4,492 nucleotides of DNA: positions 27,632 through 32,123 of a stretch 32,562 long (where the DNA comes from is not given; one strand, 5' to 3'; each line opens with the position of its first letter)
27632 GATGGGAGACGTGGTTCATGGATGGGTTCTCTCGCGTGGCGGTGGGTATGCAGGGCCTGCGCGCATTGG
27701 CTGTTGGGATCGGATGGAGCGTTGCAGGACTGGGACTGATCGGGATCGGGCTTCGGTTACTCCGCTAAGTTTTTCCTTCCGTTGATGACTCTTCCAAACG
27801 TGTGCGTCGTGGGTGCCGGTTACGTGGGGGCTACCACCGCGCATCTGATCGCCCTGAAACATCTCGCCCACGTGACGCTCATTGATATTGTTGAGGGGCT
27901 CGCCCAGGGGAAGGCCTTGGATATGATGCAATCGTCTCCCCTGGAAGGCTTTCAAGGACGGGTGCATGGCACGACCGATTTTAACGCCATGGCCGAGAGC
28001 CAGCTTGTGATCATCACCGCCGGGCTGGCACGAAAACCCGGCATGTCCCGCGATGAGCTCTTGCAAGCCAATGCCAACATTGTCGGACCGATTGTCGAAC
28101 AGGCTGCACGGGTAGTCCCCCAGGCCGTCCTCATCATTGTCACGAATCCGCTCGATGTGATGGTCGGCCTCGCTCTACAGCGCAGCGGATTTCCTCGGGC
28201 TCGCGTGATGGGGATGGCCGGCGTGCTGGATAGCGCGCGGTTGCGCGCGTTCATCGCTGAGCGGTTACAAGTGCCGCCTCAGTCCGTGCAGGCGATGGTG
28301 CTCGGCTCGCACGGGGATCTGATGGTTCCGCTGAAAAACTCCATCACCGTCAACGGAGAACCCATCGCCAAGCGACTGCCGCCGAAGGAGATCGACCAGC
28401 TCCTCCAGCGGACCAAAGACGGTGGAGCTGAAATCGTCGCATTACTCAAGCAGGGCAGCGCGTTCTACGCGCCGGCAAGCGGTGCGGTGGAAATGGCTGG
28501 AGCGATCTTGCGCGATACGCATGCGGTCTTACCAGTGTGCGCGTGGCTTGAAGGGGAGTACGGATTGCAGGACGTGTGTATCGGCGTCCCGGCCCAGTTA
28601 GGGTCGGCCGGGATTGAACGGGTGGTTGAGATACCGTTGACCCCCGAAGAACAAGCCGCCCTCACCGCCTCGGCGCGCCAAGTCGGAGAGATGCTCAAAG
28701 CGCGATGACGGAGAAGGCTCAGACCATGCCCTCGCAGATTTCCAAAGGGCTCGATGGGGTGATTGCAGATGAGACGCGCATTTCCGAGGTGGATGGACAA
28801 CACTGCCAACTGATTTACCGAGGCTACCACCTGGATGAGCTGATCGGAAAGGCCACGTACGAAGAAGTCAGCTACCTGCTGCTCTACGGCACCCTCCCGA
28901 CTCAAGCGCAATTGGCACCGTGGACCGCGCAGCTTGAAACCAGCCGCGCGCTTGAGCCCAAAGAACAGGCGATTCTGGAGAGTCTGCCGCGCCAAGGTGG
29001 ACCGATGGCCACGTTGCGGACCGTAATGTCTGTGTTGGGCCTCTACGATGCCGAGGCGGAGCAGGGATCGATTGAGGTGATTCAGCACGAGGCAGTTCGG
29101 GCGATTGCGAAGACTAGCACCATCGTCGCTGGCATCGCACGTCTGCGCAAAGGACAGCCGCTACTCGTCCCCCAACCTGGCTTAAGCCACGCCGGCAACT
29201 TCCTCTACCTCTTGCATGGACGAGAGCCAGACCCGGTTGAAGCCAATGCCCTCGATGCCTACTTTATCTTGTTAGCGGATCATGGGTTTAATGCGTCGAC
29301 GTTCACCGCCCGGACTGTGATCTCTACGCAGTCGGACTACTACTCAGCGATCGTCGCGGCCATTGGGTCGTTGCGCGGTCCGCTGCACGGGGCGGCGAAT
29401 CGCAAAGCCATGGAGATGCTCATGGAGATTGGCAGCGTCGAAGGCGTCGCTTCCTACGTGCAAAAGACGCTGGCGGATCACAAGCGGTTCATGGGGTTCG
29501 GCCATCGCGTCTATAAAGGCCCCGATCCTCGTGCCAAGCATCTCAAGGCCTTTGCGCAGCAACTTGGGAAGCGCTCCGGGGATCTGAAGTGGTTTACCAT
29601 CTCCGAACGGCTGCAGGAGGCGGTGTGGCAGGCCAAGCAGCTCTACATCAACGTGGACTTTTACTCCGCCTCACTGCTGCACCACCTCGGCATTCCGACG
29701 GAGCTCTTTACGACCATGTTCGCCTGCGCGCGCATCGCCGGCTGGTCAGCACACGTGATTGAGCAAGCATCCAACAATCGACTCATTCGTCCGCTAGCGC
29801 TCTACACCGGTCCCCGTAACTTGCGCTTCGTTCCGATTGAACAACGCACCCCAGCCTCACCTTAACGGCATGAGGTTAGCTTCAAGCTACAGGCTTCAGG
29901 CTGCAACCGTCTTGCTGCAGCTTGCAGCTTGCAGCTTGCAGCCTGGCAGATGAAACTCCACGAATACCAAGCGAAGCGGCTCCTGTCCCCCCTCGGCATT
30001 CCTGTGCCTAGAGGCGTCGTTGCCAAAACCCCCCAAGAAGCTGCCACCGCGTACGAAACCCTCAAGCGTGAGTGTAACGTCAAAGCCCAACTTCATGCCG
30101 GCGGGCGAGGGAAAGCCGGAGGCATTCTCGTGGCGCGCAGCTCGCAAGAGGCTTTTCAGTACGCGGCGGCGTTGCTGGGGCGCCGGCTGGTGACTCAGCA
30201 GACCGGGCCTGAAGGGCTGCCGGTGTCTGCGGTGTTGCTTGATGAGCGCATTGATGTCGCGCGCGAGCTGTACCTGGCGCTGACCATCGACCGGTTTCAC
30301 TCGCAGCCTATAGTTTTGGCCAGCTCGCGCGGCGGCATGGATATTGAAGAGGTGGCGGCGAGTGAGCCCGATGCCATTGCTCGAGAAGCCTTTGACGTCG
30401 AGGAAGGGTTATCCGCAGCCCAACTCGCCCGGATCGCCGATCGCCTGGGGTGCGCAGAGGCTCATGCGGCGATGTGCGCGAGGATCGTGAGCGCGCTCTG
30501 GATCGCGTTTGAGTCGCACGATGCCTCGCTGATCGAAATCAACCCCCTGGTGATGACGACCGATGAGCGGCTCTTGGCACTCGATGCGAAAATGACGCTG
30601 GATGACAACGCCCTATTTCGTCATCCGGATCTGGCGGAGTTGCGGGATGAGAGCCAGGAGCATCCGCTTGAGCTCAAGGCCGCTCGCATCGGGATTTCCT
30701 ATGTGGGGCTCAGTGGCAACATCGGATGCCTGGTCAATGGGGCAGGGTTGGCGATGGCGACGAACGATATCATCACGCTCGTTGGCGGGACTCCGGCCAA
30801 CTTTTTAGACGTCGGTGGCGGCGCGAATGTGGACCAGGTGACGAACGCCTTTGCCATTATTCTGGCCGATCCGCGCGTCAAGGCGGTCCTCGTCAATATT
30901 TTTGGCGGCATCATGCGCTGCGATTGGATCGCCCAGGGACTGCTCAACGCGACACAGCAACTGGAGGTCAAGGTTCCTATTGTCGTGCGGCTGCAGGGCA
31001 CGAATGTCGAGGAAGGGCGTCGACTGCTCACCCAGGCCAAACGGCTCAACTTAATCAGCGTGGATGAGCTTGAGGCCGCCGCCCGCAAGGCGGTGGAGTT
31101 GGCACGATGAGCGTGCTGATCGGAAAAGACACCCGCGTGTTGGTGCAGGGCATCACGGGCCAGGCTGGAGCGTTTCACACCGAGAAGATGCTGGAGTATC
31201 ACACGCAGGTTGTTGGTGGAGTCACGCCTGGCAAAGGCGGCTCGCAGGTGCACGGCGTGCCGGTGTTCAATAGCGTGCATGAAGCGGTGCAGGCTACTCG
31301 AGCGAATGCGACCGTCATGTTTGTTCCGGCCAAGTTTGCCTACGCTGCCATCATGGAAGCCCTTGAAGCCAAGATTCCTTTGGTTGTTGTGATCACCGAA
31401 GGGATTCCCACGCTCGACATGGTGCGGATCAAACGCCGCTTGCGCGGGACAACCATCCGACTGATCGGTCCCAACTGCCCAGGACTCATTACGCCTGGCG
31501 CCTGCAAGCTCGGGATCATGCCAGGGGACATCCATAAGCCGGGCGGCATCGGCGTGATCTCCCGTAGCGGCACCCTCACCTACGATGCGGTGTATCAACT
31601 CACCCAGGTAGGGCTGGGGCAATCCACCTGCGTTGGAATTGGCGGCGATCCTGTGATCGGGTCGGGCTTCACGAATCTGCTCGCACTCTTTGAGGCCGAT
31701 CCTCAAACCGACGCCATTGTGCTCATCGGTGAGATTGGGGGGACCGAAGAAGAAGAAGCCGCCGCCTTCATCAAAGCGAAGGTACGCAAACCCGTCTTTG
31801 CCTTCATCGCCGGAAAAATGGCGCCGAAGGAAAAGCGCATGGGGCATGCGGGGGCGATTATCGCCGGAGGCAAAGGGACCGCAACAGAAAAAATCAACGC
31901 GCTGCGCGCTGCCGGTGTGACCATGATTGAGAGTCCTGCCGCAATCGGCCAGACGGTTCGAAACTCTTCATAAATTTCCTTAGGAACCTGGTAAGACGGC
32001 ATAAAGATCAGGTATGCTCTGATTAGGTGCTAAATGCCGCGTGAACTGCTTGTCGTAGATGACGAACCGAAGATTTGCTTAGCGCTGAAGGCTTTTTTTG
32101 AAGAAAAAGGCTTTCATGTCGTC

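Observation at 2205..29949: Recurrent architecture: 7- or 8-nt-periodic inverted tandem arrays fill intra-operon spacers and end at SD-less start codons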

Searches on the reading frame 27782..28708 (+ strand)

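Call 16: search_protein_families(library=pfam, proteins=[window:27782-28708:+])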
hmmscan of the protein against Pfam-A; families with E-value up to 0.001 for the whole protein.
window:27782-28708:+ (308 aa): 3 families
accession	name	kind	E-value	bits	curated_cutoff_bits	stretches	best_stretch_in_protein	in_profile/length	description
PF00056.29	Ldh_1_N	-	2.7e-35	121.9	27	1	6-144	2-141/141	lactate/malate dehydrogenase, NAD binding domain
PF02866.23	Ldh_1_C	-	5.5e-29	101.8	22.6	1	149-301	3-163/174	lactate/malate dehydrogenase, alpha/beta C-terminal domain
PF03721.20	UDPG_MGDP_dh_N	-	6.3e-06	26.3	27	1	6-107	2-113/187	UDP-glucose/GDP-mannose dehydrogenase family, NAD binding domain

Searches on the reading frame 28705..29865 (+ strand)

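Call 16: search_protein_families(library=pfam, proteins=[window:28705-29865:+])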
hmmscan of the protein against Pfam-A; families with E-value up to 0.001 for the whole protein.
window:28705-29865:+ (386 aa): 1 family
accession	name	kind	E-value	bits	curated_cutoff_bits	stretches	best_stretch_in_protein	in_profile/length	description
PF00285.26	Citrate_synt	-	5.3e-130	434.1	27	1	15-363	1-356/357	Citrate synthase, C-terminal domain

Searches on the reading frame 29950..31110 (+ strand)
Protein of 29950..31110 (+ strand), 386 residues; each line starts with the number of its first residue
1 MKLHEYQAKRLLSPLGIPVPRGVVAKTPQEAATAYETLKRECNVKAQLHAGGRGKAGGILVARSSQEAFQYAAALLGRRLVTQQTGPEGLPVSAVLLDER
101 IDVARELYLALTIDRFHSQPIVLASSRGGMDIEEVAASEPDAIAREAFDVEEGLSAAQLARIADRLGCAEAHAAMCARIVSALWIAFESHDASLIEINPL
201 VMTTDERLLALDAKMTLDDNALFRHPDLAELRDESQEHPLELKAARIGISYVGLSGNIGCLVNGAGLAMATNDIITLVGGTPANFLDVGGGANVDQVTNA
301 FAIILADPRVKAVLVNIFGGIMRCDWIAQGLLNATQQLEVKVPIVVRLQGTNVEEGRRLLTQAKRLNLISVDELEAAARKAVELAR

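Call 16: search_protein_families(library=pfam, proteins=[window:29950-31110:+])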
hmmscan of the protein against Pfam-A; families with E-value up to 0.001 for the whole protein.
window:29950-31110:+ (386 aa): 4 families
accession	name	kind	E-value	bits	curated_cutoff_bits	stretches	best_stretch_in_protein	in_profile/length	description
PF08442.15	ATP-grasp_2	-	1.2e-65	221.4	29.5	1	2-201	1-201/202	ATP-grasp domain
PF00549.24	Ligase_CoA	-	5.7e-31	107.7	24.5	1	261-380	1-126/128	CoA-ligase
PF24948.1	Citrate_synth_N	-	1.1e-11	45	83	1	40-224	52-227/232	ATP-citrate synthase ATP-grasp domain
PF13549.11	ATP-grasp_5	-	3.1e-11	43.5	27.6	1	3-217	10-221/221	ATP-grasp domain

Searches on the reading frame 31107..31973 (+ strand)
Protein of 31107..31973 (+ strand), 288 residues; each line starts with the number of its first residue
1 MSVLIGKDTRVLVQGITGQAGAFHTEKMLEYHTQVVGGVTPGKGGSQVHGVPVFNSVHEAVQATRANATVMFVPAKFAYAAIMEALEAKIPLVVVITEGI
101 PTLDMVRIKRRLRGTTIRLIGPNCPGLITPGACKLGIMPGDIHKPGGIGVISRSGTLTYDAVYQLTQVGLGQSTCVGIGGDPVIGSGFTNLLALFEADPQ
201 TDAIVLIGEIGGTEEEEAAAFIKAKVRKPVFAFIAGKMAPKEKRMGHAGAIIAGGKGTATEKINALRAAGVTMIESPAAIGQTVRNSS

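Call 16: search_protein_families(library=pfam, proteins=[window:31107-31973:+])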
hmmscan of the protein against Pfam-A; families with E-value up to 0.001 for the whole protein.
window:31107-31973:+ (288 aa): 4 families
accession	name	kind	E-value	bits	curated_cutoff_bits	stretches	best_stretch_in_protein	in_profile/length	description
PF02629.25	CoA_binding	-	1.3e-29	103.3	22.3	1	7-99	2-97/97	CoA binding domain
PF00549.24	Ligase_CoA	-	1.2e-24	87.3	24.5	1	151-271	1-127/128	CoA-ligase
PF13607.11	Succ_CoA_lig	-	3.2e-11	43.6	27.4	1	145-277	1-128/138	Succinyl-CoA ligase like flavodoxin domain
PF13380.12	CoA_binding_2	-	5.6e-06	27.2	22.8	1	26-128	21-114/116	CoA binding domain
